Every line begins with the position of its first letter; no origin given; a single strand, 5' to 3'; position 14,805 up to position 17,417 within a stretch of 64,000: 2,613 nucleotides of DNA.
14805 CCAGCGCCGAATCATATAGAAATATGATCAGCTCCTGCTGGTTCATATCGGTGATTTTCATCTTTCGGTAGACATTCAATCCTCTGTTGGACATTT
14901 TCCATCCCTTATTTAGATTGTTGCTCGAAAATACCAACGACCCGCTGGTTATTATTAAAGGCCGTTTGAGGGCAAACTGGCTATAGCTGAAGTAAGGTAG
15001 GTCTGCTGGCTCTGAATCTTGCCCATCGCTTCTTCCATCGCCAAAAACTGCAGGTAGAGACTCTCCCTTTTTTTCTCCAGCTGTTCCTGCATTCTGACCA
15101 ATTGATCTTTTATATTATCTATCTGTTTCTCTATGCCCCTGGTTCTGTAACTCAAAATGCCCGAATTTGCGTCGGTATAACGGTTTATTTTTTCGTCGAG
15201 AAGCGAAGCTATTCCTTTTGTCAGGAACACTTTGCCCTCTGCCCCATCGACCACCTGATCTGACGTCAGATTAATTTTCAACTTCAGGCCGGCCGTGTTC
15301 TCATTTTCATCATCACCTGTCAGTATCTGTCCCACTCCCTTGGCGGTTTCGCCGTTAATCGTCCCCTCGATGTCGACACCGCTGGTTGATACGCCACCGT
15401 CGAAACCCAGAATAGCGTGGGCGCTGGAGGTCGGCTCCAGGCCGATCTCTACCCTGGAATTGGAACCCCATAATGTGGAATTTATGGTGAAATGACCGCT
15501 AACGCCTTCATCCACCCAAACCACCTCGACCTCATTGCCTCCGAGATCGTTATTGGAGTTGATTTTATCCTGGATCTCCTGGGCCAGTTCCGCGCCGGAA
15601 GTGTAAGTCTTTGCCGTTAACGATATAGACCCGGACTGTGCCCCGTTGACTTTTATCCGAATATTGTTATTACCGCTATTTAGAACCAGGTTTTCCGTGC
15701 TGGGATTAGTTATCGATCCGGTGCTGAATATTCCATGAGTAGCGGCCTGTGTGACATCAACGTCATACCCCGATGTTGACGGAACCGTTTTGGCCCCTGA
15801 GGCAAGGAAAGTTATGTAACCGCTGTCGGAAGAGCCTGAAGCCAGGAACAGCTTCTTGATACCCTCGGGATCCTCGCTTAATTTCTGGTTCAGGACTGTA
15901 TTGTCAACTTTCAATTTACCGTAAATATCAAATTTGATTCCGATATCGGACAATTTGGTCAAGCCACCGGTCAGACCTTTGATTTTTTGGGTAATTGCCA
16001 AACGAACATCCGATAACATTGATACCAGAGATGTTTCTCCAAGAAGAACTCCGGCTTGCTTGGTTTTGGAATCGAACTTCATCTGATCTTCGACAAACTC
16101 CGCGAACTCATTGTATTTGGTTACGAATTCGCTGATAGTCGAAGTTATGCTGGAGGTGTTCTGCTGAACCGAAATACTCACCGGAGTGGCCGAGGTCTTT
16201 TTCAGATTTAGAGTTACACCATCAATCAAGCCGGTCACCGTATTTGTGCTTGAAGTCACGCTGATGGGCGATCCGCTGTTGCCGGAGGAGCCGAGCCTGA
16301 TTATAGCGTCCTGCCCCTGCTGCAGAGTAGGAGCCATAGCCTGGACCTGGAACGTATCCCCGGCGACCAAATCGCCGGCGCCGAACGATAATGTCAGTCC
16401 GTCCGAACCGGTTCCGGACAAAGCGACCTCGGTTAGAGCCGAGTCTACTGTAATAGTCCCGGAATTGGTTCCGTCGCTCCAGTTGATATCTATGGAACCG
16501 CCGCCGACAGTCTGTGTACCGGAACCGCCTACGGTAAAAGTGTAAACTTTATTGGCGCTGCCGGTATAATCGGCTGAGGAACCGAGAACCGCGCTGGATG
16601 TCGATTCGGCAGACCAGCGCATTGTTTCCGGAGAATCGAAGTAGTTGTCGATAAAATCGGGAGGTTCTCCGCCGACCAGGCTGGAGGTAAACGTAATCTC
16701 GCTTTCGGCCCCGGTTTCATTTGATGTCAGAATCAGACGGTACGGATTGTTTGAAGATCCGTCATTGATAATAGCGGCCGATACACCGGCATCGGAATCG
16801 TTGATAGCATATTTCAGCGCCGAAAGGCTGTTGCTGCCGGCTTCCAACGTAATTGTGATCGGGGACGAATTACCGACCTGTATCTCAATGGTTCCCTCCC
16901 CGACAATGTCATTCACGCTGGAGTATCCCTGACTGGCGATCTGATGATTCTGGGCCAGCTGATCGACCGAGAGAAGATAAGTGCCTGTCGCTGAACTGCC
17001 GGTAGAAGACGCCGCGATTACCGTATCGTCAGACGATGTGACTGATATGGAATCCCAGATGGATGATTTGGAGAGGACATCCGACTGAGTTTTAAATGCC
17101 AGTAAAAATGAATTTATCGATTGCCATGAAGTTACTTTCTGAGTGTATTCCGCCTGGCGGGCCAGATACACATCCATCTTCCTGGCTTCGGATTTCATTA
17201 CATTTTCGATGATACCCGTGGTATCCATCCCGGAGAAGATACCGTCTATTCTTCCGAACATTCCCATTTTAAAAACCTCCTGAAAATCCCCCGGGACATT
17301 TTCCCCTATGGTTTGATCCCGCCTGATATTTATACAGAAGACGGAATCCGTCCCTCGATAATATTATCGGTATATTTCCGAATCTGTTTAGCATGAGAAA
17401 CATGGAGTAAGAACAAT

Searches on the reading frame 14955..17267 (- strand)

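Call 39: search_protein_families(library=pfam, proteins=[window:14955-17267:-], max_evalue=0.00001)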
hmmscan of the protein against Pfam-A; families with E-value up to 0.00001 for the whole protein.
window:14955-17267:- (770 aa): 2 families
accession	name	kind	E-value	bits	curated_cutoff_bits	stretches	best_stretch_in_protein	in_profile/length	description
PF07195.17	FliD_C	-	1.7e-45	155.7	25.4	2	318-492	1-177/236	Flagellar hook-associated protein 2 C-terminus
PF02465.23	FliD_N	-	6.2e-19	68.9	24.8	1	12-108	1-97/97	Flagellar hook-associated protein 2 N-terminus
